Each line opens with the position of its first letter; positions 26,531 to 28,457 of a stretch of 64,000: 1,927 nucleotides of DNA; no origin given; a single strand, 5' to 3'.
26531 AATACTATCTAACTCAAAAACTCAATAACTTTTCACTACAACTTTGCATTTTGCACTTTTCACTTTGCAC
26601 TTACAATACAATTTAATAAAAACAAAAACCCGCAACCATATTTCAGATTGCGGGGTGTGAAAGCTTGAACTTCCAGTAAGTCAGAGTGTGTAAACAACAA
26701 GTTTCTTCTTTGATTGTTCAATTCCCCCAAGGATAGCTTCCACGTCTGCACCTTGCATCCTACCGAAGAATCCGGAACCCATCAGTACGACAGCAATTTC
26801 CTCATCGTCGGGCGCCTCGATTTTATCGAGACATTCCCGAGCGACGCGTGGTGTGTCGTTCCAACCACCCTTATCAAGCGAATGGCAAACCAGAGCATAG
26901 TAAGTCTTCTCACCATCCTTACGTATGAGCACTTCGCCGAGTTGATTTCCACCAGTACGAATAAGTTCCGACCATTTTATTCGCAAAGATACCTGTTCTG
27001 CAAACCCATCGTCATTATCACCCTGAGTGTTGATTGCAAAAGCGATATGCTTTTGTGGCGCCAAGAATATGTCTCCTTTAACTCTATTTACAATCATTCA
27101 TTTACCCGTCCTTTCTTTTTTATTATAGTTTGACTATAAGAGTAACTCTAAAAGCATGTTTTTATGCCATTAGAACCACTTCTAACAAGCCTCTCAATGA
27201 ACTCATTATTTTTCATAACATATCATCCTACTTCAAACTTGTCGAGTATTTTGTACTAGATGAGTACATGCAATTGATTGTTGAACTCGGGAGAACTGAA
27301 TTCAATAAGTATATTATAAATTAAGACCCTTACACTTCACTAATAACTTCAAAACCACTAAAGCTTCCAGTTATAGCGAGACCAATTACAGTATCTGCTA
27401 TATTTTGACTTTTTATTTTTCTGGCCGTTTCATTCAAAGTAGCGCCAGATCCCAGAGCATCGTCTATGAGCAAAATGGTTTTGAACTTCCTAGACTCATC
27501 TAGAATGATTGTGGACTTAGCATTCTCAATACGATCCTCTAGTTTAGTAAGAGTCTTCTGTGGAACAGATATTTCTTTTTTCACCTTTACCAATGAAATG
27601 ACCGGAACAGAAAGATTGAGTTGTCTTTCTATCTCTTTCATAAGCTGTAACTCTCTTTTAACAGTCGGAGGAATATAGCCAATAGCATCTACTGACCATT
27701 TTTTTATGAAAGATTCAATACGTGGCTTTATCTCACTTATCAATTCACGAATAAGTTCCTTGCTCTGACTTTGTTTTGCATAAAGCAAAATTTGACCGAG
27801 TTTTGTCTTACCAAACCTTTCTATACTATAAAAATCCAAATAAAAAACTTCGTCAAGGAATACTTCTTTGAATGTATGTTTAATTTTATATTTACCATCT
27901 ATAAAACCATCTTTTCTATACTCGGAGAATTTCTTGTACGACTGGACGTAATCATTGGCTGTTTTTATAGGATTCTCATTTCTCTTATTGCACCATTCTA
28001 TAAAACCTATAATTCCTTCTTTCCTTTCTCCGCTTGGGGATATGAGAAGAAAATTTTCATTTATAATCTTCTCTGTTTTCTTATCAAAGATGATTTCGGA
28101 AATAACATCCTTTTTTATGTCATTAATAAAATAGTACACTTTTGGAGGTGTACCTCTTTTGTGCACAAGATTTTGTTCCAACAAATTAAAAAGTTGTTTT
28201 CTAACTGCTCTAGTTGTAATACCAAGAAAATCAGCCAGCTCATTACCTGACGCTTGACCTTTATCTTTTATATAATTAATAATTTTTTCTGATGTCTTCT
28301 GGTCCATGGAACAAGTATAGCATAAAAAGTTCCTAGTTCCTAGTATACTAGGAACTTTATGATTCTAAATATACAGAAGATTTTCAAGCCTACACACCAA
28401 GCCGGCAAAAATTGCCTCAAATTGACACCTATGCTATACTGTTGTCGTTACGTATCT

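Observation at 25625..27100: GC-rich two-gene cassette bracketed by identical terminators: unknown protein plus macro-domain-like protein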

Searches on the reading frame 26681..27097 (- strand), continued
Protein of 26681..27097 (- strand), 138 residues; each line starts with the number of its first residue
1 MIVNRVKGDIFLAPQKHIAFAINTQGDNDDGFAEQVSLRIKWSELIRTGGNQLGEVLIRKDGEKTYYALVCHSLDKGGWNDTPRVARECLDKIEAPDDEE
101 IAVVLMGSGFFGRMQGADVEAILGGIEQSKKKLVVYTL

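Call 54: find_encoding_contigs(protein=P0115, flank=4000, max_places=1)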
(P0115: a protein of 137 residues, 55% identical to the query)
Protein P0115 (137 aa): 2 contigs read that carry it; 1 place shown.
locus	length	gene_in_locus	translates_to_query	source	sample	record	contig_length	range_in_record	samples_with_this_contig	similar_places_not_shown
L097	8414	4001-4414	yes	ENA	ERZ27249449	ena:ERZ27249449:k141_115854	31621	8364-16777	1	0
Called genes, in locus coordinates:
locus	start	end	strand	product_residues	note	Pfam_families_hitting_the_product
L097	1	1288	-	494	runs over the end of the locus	PF01875:Memo, PF09587:PGA_cap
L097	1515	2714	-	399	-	PF17785:PUA_3, PF10672:Methyltrans_SAM, PF03602:Cons_hypoth95, PF05175:MTS (weak), PF13847:Methyltransf_31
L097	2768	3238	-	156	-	PF03073:TspO_MBR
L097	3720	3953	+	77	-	-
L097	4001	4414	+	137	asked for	-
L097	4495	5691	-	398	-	PF05970:PIF1 (faint), PF13086:AAA_11 (faint), PF13604:AAA_30, PF13245:AAA_19, PF24883:NPHP3_N (weak), PF01443:Viral_helicase1 (faint), PF13538:UvrD_C_2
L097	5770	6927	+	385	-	PF26514:DUF8173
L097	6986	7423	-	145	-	PF00908:dTDP_sugar_isom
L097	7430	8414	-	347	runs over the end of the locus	PF01073:3Beta_HSD, PF01370:Epimerase, PF02719:Polysacc_synt_2, PF16363:GDP_Man_Dehyd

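Call 67: find_related_loci(query=A1, collection=viral_contigs, flank=4000)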
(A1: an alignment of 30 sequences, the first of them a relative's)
Query A1 (138 aa) in viral_contigs; peptide patterns used: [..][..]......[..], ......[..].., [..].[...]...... (x = any residue, [..] = any of these).
43 stretches matched a pattern, but none encodes a relative of the query by tblastn (E <= 1e-3).

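Call 90: search_protein_families(library=pfam, proteins=[L096:3552-3779:-, L097:3720-3953:+, L005:5528-5770:-], max_evalue=0.1)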
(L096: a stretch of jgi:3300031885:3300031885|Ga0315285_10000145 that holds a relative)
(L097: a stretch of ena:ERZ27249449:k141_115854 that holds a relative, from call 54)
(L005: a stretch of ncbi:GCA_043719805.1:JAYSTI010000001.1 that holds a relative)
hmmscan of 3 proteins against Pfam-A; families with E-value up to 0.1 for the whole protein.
L096:3552-3779:- (75 aa): 0 families

L097:3720-3953:+ (77 aa): 0 families

L005:5528-5770:- (80 aa): 0 families

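Call 94: search_dna_similar(query=window:26681-27097:-, collection=phages, mode=protein, max_evalue=0.001, max_rows=8)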
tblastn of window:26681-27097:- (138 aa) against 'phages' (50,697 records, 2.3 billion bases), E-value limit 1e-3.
No match.

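Call 95: search_dna_similar(query=window:26681-27097:-, collection=plasmids, mode=protein, max_evalue=0.001, max_rows=8)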
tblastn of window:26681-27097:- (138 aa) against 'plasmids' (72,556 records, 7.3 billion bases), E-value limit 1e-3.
No match.

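Call 100: search_solved_structures(query=A1, max_evalue=10, show_alignments=5)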
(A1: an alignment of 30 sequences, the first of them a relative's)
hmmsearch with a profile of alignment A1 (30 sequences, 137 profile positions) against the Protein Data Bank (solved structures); distinct sequences matched with E-value up to 10: 7.
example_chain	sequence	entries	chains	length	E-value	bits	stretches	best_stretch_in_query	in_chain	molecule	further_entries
3hp0_A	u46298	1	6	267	0.032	17.5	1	56-131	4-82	Putative polyketide biosynthesis enoyl-CoA hydratase homolog pksH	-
8jch_O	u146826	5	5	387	0.3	14.3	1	80-135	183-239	Decapping nuclease RAI1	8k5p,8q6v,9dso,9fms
9zrc_A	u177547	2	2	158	0.43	13.8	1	6-110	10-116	Polyprotein P1234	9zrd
6uv8_A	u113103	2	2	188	0.75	13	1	35-94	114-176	Multi-sensor signal transduction histidine kinase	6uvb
9zre_A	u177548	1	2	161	1.2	12.4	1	5-136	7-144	Polyprotein P1234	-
9zrf_A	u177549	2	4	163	1.3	12.3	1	5-136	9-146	Polyprotein P1234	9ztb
4hdt_A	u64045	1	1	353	1.7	11.9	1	85-124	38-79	3-hydroxyisobutyryl-CoA hydrolase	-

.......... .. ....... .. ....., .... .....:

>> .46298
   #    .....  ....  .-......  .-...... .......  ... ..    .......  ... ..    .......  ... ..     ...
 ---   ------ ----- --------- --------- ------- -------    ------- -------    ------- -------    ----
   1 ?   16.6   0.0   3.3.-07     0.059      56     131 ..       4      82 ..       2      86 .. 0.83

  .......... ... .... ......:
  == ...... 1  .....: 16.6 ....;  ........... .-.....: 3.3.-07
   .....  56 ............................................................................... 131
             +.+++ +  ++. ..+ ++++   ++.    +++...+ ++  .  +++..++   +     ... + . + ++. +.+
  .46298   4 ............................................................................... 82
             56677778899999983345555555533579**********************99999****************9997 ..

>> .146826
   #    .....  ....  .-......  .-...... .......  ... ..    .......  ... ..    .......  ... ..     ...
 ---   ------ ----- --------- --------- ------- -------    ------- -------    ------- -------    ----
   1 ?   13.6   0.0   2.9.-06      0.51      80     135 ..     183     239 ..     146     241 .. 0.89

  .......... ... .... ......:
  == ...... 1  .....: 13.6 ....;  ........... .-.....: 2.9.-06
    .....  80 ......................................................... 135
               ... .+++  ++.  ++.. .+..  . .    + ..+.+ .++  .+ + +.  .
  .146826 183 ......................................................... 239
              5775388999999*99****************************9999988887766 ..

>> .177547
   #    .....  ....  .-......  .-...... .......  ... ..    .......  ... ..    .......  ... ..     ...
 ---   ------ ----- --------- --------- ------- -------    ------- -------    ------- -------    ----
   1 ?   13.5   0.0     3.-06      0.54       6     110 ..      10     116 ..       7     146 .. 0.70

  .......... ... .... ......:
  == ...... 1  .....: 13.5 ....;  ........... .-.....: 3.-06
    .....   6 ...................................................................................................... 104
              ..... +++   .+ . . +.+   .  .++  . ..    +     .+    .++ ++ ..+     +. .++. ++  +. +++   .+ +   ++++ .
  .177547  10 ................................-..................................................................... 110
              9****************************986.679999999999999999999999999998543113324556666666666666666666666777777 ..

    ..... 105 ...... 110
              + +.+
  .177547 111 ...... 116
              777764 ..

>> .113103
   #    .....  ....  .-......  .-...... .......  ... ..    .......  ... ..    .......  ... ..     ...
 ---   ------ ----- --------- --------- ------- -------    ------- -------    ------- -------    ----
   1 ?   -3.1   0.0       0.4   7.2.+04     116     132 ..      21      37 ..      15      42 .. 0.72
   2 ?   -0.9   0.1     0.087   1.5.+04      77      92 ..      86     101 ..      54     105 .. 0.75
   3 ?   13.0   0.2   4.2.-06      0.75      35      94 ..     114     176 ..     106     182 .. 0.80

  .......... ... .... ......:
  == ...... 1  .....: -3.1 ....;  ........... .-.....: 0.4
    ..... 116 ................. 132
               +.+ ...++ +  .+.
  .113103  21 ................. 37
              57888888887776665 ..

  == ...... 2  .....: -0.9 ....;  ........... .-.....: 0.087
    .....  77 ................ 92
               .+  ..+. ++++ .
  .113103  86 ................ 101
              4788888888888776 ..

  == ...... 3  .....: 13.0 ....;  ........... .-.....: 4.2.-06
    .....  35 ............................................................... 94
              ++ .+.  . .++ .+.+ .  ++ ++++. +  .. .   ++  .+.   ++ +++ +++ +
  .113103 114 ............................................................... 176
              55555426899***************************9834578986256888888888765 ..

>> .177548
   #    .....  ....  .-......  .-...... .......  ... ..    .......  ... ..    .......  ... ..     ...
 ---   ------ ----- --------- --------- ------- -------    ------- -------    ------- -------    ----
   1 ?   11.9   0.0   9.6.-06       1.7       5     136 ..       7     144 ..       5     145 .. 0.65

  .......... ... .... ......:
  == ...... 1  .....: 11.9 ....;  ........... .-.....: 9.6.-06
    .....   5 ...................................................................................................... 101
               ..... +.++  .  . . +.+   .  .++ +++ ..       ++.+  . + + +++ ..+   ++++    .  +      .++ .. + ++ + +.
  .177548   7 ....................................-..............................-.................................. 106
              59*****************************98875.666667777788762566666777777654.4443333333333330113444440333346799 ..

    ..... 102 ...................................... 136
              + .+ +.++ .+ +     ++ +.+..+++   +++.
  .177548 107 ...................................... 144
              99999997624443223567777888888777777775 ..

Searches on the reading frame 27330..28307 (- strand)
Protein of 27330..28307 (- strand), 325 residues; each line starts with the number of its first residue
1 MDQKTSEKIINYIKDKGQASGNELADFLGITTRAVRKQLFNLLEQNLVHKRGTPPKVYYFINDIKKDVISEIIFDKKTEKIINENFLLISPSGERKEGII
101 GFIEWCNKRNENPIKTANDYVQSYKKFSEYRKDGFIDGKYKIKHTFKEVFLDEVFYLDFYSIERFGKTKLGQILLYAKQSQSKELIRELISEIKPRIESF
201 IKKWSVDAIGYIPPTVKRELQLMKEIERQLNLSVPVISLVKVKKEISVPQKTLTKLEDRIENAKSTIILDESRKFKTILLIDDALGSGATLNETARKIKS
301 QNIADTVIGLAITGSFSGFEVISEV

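Call 5: search_protein_families(library=pfam, proteins=[window:27330-28307:-], max_evalue=1)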
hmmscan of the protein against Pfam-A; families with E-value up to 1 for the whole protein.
window:27330-28307:- (325 aa): 18 families
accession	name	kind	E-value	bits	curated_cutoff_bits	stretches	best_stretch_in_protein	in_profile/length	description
PF13412.12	HTH_24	-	9.8e-07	28.7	21.9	1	4-48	3-47/48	Winged helix-turn-helix DNA-binding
PF00156.33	Pribosyltran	-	3.2e-06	27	26.3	1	222-311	43-121/158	Phosphoribosyl transferase domain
PF08279.18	HTH_11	-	6.1e-05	23.3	25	1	7-42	3-39/55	HTH domain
PF08220.18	HTH_DeoR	-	8.4e-05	22.7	21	1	7-50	3-46/57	DeoR-like helix-turn-helix domain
PF02295.23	z-alpha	-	0.00084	19.8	21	1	2-55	2-59/67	Adenosine deaminase z-alpha domain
PF24390.1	PRTase-CE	-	0.001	19.5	27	1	176-303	28-133/253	PRTase-CE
PF02002.24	TFIIE_alpha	-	0.013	15.8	22.9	1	7-73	16-85/105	TFIIE alpha subunit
PF12802.13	MarR_2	-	0.014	16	27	1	9-53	10-55/61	MarR family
PF01022.26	HTH_5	-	0.014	15.7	22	1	8-50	6-47/47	Bacterial regulatory protein, arsR family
PF08221.17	HTH_9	-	0.016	15.7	23.4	1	5-48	14-57/62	RNA polymerase III subunit RPC82 helix-turn-helix domain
PF04703.18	FaeA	-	0.03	15.1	20.7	1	6-49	2-46/62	FaeA-like protein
PF13545.12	HTH_Crp_2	-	0.055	13.9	27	1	22-52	26-56/70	Crp-like helix-turn-helix domain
PF09756.15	DDRGK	-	0.069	13.2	27.8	1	4-48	99-143/188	DDRGK domain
PF25212.1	HVO_A0114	-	0.072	13.3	27.6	1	8-52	26-70/84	HVO_A0114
PF01978.25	TrmB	-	0.079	13.3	25.6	1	16-61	20-65/68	Sugar-specific transcriptional regulator TrmB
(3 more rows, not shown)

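Call 7: search_protein_families(library=ncbifam, proteins=[window:27330-28307:-], max_evalue=1)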
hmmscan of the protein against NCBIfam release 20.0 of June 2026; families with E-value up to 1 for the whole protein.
window:27330-28307:- (325 aa): 30 families (the best 25 are shown)
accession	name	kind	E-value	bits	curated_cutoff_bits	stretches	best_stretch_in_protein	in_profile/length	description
TIGR00201.1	comF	subfamily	4.3e-05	23.5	233.55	1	177-308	52-184/190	ComF family protein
NF041397.1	TranRegGlpR_Halo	equivalog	4.6e-05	23.2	300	1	6-50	7-51/253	HTH-type transcriptional regulator GlpR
NF033788.1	HTH_metalloreg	subfamily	6.4e-05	22.7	55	1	8-63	15-70/77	metalloregulator ArsR/SmtB family transcription factor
TIGR02702.1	SufR_cyano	equivalog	9.8e-05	22.1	178.8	1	5-51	2-48/208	iron-sulfur cluster biosynthesis transcriptional regulator SufR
NF004910.0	PRK06266.1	equivalog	0.00016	20.9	180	1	2-81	27-109/185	transcription initiation factor E subunit alpha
TIGR01884.1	cas_HTH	subfamily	0.00024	20.5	60.2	1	7-59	145-197/202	CRISPR-associated CARF protein Csa3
NF007753.1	PRK10434.1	equivalog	0.00076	19.1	350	1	5-50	6-51/253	glucitol operon DNA-binding transcriptional repressor SrlR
NF040947.1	trans_reg_LysM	equivalog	0.00084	19.1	180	1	4-50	3-49/136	HTH-type transcriptional regulator LysM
NF053704.1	TransRegCcpNBacil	equivalog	0.0014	18.1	260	1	5-80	6-79/208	transcriptional regulator CcpN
TIGR00373.1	TIGR00373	equivalog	0.0015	18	149.5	1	6-82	16-94/162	transcription factor E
NF008154.0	PRK10906.1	equivalog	0.0021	17.4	331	1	6-51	7-52/252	DeoR/GlpR family transcriptional regulator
NF003996.0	PRK05472.2-5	equivalog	0.01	15.7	138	1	8-82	15-81/209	redox-sensing transcriptional repressor Rex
NF008616.0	PRK11595.1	equivalog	0.013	14.9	304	1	246-304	159-216/227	DNA utilization protein GntX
NF002620.0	PRK02277.1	subfamily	0.021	14.5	115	1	273-304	139-170/201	orotate phosphoribosyltransferase-like protein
NF005299.0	PRK06827.1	subfamily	0.025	13.3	327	1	274-307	264-297/383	phosphoribosylpyrophosphate synthetase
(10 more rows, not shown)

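Call 8: search_protein_families(library=padloc, proteins=[window:27330-28307:-], max_evalue=1)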
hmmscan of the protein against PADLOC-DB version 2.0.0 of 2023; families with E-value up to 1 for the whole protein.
window:27330-28307:- (325 aa): 9 families
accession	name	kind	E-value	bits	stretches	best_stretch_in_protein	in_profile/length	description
PDLC03928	PsyrT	-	6.9e-17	59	1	3-313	364-682/689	-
PDLC03962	ShosT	-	2e-08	32.4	1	104-312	28-208/237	-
PDLC02931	PRTase_III-A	-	1.7e-05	22.6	1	254-318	116-180/267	-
PDLC01438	Csa3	-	0.0003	18.9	1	4-156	148-282/305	"CAS-I,CAS-II,CAS-III,CAS-IV,CAS-V,CAS-VI; associated_signaling"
PDLC01434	CasR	-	0.0008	17.3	1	6-58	130-180/191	"CAS-I,CAS-II,CAS-III,CAS-IV,CAS-V,CAS-VI; associated_signaling"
PDLC02935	PRTase_III-A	-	0.0018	15.7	1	229-320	108-173/290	-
PDLC01268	CasR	-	0.0034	15.4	1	6-56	126-173/179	"CAS-I,CAS-II,CAS-III,CAS-IV,CAS-V,CAS-VI; associated_signaling"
PDLC02932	PRTase_III-A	-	0.0077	13.8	1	269-302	121-154/271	-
PDLC03963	SoFic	-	0.019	12.3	1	5-60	294-351/361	-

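Call 9: search_protein_families(library=phrogs, proteins=[window:27330-28307:-], max_evalue=1)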
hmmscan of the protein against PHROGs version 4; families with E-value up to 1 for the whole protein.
window:27330-28307:- (325 aa): 11 families
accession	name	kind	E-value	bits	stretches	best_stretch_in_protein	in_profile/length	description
phrog_1687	-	transcription regulation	1.5e-05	26.1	1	4-59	66-122/162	MarR family transcrition regulator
phrog_16932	-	unknown function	1.9e-05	24.8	1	189-312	259-387/480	-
phrog_142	-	moron, auxiliary metabolic gene and host takeover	0.00019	22.5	1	2-82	10-91/116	Ren-like exclusion protein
phrog_12156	-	DNA, RNA and nucleotide metabolism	0.00063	19.5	1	4-63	423-482/485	DNA helicase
phrog_1123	-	unknown function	0.002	19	1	7-55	34-83/112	-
phrog_630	-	unknown function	0.0024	18.4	1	5-73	83-151/253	-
phrog_8417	-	unknown function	0.022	15.1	1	255-312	158-213/225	-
phrog_2440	-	transcription regulation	0.081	13.8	1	4-61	28-87/126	transcriptional regulator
phrog_14147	-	transcription regulation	0.13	12.8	1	6-48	9-51/256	transcriptional regulator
phrog_16568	-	moron, auxiliary metabolic gene and host takeover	0.14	13.3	1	6-50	7-51/129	Ren-like exclusion protein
phrog_6395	-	unknown function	0.19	12.9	0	174-207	49-82/84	-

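Call 96: search_dna_similar(query=window:27330-28307:-, collection=plasmids, mode=protein, max_evalue=0.00001, max_rows=10)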
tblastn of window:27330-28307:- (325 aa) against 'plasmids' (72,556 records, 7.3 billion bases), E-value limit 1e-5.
No match.

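Call 101: find_related_loci(query=window:27330-28307:-, collection=viral_contigs, flank=3000)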
Query window:27330-28307:- (325 aa) in viral_contigs; peptide patterns used: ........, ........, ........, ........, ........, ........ (x = any residue, [..] = any of these).
16 stretches matched a pattern, but none encodes a relative of the query by tblastn (E <= 1e-3).

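Call 102: list_cluster_members(proteins=[window:27330-28307:-, window:26681-27097:-, window:25708-26217:-])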
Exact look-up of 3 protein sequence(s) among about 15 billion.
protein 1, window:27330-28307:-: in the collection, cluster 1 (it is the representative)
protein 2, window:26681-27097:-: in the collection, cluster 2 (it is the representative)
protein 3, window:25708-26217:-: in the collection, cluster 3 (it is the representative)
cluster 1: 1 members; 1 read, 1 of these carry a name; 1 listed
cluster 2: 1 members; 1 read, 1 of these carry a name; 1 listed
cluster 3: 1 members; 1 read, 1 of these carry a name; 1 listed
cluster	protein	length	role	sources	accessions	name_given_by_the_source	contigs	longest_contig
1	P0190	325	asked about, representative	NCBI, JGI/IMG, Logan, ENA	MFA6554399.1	MAG: winged helix-turn-helix transcriptional regulator [Candidatus Paceibacterota ...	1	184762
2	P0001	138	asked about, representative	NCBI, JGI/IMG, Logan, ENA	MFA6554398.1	MAG: hypothetical protein WCS89_02705 [Candidatus Paceibacterota bacterium] | hypothetical protein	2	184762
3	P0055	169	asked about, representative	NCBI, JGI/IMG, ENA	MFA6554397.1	MAG: hypothetical protein WCS89_02700 [Candidatus Paceibacterota bacterium]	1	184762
